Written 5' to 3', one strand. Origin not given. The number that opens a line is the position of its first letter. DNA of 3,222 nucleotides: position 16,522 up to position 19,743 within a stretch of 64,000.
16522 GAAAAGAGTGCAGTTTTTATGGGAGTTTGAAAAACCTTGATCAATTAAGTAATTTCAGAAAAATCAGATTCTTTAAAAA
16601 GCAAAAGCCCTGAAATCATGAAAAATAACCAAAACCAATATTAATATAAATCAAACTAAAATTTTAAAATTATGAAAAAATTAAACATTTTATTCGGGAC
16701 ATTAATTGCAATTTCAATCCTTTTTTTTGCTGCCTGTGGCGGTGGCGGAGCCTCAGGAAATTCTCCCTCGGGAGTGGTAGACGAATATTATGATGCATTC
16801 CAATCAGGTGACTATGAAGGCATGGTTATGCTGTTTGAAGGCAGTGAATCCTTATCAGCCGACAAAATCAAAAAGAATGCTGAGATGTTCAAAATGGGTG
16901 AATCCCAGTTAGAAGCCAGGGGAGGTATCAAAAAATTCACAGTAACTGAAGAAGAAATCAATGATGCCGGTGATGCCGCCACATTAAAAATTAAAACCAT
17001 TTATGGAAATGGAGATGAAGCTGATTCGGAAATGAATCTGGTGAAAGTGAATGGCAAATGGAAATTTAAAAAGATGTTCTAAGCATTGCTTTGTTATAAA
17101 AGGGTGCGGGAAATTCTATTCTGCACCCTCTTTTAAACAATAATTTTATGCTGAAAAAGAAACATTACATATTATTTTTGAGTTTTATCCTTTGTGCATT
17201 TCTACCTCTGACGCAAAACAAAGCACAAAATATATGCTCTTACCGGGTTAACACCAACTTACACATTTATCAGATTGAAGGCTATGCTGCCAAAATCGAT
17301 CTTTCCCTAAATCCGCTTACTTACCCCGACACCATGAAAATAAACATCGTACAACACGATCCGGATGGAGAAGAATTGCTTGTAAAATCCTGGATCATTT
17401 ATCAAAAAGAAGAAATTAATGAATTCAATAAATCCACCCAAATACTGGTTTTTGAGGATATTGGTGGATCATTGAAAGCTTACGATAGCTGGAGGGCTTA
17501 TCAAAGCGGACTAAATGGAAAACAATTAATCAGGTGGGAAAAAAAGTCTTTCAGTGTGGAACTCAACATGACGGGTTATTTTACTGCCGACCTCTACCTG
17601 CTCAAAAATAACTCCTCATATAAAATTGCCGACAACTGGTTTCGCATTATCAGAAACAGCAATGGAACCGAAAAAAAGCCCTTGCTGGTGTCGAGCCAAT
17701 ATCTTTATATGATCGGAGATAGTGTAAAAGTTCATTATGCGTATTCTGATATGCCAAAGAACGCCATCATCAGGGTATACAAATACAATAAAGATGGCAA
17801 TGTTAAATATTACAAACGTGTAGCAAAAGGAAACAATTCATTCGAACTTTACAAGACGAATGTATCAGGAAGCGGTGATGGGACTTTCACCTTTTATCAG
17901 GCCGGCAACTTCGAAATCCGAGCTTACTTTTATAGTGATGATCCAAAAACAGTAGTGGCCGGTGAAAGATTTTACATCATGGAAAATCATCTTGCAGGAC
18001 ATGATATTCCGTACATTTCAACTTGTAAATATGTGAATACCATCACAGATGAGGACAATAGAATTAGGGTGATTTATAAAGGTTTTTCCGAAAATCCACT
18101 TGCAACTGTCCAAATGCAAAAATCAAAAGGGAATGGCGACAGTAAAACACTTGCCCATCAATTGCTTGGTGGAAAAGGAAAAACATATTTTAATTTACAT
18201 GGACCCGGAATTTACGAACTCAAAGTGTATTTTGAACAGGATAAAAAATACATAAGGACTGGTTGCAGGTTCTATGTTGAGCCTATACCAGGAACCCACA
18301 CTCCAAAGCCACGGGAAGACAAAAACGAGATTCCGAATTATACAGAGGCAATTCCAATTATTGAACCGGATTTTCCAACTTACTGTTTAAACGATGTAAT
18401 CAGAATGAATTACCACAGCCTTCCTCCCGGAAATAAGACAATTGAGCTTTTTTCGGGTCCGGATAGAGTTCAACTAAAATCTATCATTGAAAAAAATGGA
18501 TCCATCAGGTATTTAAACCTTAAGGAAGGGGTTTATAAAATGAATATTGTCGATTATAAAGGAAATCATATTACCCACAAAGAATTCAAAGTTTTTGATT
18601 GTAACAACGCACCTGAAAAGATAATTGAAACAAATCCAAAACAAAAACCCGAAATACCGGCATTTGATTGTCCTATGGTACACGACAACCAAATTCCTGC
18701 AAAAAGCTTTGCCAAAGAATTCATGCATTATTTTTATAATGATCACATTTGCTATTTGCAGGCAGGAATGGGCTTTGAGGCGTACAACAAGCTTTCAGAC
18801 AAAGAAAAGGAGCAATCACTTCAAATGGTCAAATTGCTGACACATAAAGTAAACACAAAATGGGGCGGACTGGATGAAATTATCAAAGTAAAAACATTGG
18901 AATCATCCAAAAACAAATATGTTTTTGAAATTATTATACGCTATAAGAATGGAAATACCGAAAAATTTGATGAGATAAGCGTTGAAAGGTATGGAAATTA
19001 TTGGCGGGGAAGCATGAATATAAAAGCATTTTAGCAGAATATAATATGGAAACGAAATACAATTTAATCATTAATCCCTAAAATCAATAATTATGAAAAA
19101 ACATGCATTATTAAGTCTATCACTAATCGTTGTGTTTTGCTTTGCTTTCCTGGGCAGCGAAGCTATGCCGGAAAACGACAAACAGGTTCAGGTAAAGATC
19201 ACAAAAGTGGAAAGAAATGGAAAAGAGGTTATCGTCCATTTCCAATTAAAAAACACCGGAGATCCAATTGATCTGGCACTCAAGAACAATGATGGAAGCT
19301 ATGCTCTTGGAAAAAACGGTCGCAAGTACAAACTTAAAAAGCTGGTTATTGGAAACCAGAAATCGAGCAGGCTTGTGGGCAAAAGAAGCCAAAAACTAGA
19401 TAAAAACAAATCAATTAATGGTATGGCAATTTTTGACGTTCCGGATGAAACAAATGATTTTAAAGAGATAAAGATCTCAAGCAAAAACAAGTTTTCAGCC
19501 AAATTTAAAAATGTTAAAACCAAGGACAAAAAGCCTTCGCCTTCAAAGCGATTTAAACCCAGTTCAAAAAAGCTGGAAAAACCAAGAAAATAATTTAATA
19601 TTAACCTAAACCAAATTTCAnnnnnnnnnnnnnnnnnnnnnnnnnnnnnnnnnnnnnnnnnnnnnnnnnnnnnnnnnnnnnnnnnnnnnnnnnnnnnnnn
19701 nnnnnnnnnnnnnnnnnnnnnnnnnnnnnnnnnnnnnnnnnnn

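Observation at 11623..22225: Candidate undescribed envelope module A: paired TPR-TM-AraC sensors plus lipoproteins, an Ig-repeat protein, a 4-TM protein and CsgG-like proteins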

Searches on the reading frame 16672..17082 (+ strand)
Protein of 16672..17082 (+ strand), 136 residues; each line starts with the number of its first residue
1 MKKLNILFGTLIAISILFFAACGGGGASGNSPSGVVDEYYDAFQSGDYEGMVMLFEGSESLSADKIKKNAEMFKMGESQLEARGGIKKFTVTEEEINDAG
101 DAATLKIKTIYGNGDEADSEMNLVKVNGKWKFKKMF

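Call 4: search_protein_families(library=pfam, proteins=[window:16672-17082:+], max_evalue=0.1)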
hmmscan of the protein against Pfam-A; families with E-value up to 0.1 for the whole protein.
window:16672-17082:+ (136 aa): 3 families
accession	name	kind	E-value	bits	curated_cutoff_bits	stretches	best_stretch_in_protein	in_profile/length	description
PF12870.14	DUF4878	-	5.7e-07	30.3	24.1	1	28-131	4-110/112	Domain of unknown function (DUF4878)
PF13474.12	SnoaL_3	-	0.063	14.1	22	0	35-131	4-110/121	SnoaL-like domain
PF02136.26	NTF2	-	0.094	13.6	21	0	34-133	4-85/116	Nuclear transport factor 2 (NTF2) domain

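Call 14: search_protein_families(library=ncbifam, proteins=[window:16672-17082:+], max_evalue=0.1)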
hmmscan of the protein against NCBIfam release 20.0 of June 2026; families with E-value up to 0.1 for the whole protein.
window:16672-17082:+ (136 aa): 3 families
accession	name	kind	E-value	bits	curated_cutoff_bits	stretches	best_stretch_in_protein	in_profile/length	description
NF051431.1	Rv0361_Cterm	subfamily_domain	1.3e-06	28.7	37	1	12-131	19-137/140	Rv0361 family membrane protein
NF058595.1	invert_tail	domain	0.01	16.2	37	1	4-32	54-82/113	lipo-invert putative C-terminal anchoring domain-containing protein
NF053527.1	lipo_Cory_WKLS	subfamily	0.036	14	105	0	88-134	99-147/166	WKL family lipoprotein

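Call 15: search_protein_families(library=padloc, proteins=[window:16672-17082:+], max_evalue=0.1)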
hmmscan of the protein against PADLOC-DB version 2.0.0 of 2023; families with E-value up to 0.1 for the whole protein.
window:16672-17082:+ (136 aa): 0 families

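Call 48: find_related_loci(query=A3, collection=metagenome_contigs, flank=10000)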
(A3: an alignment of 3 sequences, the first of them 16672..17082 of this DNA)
Query A3 (136 aa) in metagenome_contigs; peptide patterns used: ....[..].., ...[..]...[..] (x = any residue, [..] = any of these).
600 stretches matched a pattern (row limit reached: there are more); 1 encode a relative of the query (tblastn E <= 1e-3); 1 distinct loci.
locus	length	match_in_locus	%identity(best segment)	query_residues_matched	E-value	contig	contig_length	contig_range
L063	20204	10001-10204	33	1-72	9e-7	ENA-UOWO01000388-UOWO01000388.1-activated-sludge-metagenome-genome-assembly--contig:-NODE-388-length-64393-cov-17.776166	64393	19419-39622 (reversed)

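Call 62: search_protein_families(library=phrogs, proteins=[window:16672-17082:+], max_evalue=0.01)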
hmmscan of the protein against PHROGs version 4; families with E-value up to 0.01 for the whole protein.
window:16672-17082:+ (136 aa): 2 families
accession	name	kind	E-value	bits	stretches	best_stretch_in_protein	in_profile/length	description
phrog_31311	-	unknown function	0.0015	19.6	1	15-74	12-73/152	-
phrog_20642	-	unknown function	0.0027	18.3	1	11-132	9-137/280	-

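Call 87: search_solved_structures(query=A3, max_evalue=5)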
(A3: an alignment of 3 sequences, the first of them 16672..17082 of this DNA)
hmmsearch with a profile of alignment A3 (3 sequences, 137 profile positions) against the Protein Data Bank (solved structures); distinct sequences matched with E-value up to 5: 5.
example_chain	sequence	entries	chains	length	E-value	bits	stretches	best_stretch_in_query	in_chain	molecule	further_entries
3k7c_A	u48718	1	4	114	4.9e-05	26.4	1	28-132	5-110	Putative NTF2-like transpeptidase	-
3i0y_A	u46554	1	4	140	0.059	16.4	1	27-55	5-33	Putative polyketide cyclase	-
1gvc_A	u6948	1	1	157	1.4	11.9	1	98-130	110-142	OVOTRANSFERRIN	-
1gv8_A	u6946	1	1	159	1.5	11.9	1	99-130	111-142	OVOTRANSFERRIN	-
1ovb_A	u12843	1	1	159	1.6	11.7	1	99-130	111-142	OVOTRANSFERRIN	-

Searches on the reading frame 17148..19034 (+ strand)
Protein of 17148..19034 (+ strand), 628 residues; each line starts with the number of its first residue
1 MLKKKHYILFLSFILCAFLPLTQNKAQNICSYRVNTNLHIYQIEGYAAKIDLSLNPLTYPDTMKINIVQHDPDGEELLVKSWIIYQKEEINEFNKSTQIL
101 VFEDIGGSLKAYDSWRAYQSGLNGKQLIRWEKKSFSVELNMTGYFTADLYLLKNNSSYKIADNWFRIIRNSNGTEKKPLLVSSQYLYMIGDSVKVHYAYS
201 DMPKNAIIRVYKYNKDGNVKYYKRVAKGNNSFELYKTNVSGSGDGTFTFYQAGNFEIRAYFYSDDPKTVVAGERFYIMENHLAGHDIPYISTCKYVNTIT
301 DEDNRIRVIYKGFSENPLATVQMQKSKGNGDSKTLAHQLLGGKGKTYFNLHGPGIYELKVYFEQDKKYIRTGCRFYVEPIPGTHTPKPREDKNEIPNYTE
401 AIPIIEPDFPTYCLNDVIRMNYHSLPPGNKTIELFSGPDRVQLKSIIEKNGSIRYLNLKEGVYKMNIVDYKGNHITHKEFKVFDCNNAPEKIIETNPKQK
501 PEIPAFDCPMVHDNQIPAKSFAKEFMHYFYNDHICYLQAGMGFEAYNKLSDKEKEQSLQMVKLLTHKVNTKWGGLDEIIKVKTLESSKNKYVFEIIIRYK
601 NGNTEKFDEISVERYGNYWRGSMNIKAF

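Call 4: search_protein_families(library=pfam, proteins=[window:17148-19034:+], max_evalue=0.1)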
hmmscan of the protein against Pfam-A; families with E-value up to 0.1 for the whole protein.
window:17148-19034:+ (628 aa): 1 family
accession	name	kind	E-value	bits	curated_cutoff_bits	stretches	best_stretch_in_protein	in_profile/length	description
PF12870.14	DUF4878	-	0.0016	19.2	24.1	0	552-620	44-110/112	Domain of unknown function (DUF4878)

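Call 14: search_protein_families(library=ncbifam, proteins=[window:17148-19034:+], max_evalue=0.1)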
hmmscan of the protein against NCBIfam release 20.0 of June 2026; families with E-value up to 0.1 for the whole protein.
window:17148-19034:+ (628 aa): 0 families

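Call 15: search_protein_families(library=padloc, proteins=[window:17148-19034:+], max_evalue=0.1)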
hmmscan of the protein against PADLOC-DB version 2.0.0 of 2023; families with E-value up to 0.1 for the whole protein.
window:17148-19034:+ (628 aa): 0 families

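Call 29: find_homologous_proteins(query=window:17148-19034:+)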
Query window:17148-19034:+ (628 aa): 1 proteins with E <= 0.001 among 4376 candidates.
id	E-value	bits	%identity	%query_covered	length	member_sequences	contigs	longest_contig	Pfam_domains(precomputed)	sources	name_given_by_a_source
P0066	0.0e+0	1454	100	100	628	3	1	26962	-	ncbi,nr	ncbi:MAG: hypothetical protein K9G47_02510 [Bacteroidales bacterium]|nr:hypothetical protein [Bacter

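Call 62: search_protein_families(library=phrogs, proteins=[window:17148-19034:+], max_evalue=0.01)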
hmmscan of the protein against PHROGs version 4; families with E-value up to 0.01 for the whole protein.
window:17148-19034:+ (628 aa): 0 families

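Call 64: predict_structure(protein=window:17148-19034:+)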
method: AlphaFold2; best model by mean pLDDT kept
length: 628 residues; sequences in the alignment: 1
mean_pLDDT: 35.6   pTM: 0.24
mean pLDDT of the five models: 35.6, 31.8, 31.6, 30.3, 29.0
residues with pLDDT >= 90: 0; 70-90: 0; 50-70: 30; < 50: 598
segments of 3 or more residues with pLDDT < 50: 1-72, 74-461, 467-475, 479-573, 587-594, 608-628
pLDDT, mean of each block of 10 residues (from residue 1): 30 36 35 31 36 38 40 43 35 36 38 36 41 36 34 32 30 32 30 31 33 32 33 31 31 35 32 34 26 27 34 36 31 27 34 42 33 38 37 29 25 30 36 40 34 37 48 46 37 27 26 33 38 33 41 42 36 48 49 51 53 40 33
secondary structure, 60 per line:
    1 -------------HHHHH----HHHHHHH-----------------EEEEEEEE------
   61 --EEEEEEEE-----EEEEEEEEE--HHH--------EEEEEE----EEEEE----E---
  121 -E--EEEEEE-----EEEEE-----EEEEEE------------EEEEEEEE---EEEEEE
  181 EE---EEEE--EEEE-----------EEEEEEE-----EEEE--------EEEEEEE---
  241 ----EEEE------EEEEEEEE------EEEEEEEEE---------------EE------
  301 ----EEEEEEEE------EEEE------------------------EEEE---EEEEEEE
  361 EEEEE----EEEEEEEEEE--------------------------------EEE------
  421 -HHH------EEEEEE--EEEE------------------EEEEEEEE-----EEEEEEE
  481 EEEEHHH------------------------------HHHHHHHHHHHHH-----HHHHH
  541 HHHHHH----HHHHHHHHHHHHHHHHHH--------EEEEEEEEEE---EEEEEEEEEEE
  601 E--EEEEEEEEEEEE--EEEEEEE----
elements in order: H14-18 H23-29 E47-54 E63-70 E76-84 E98-103 E108-112 E125-130 E136-140 E146-151 E164-171 E175-182 E186-189 E192-195 E207-213 E219-222 E231-237 E245-248 E255-262 E269-277 E305-312 E319-322 E347-350 E354-365 E370-379 E412-414 E431-436 E439-442 E461-468 E474-484 H518-530 H536-546 H551-568 E577-586 E590-601 E604-615 E618-624

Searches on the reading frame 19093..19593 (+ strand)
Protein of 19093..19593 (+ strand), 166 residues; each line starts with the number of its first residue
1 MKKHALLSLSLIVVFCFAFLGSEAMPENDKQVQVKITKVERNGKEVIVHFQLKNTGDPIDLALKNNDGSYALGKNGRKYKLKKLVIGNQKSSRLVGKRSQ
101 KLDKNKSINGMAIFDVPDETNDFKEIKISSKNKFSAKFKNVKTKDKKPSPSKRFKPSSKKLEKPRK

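Call 4: search_protein_families(library=pfam, proteins=[window:19093-19593:+], max_evalue=0.1)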
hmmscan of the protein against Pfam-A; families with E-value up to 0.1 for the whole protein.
window:19093-19593:+ (166 aa): 1 family
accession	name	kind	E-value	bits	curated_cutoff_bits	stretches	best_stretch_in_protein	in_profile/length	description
PF16729.10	DUF5067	-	0.018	15.4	27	1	30-122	24-119/126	Domain of unknown function (DUF5067)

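Call 14: search_protein_families(library=ncbifam, proteins=[window:19093-19593:+], max_evalue=0.1)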
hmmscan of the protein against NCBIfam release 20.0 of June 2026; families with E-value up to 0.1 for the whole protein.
window:19093-19593:+ (166 aa): 0 families

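Call 15: search_protein_families(library=padloc, proteins=[window:19093-19593:+], max_evalue=0.1)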
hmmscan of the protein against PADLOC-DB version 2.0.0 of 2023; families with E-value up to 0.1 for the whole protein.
window:19093-19593:+ (166 aa): 0 families

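Call 25: find_homologous_proteins(query=window:19093-19593:+)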
Query window:19093-19593:+ (166 aa): 2 proteins with E <= 0.001 among 69 candidates.
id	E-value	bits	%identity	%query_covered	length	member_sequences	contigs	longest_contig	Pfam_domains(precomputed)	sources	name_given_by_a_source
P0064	5.5e-72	259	99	77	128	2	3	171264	-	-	-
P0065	1.1e-51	193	57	100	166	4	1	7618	-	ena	-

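Call 44: search_protein_representatives(alignment_id=A1)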
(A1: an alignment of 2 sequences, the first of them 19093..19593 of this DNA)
Query: 2 sequences, 166 profile positions. Proteins with E-value up to 0.001 (for the whole library): 5; up to 1e-10: 3; up to 1e-30: 3. The best 5 are listed.
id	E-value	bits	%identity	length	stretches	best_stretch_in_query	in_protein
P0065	6.0e-93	325.1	-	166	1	1-166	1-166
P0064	4.2e-68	244.3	-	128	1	39-166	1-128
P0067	1.8e-43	164.2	-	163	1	1-159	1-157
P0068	7.6e-04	35.3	-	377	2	29-139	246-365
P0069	9.0e-04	35.1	-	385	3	35-83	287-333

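Call 62: search_protein_families(library=phrogs, proteins=[window:19093-19593:+], max_evalue=0.01)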
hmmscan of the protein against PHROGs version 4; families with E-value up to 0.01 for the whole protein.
window:19093-19593:+ (166 aa): 0 families

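Call 86: search_solved_structures(query=A1, max_evalue=5)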
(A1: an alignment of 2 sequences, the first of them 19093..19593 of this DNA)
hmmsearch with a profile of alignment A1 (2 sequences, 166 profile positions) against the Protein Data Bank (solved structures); distinct sequences matched with E-value up to 5: 1.
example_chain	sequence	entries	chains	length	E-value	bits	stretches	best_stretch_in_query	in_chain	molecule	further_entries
7qei_A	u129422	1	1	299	0.79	12.4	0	34-65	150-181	Probable bifunctional methylenetetrahydrofolate dehydrogenase/cyclohydrolase 2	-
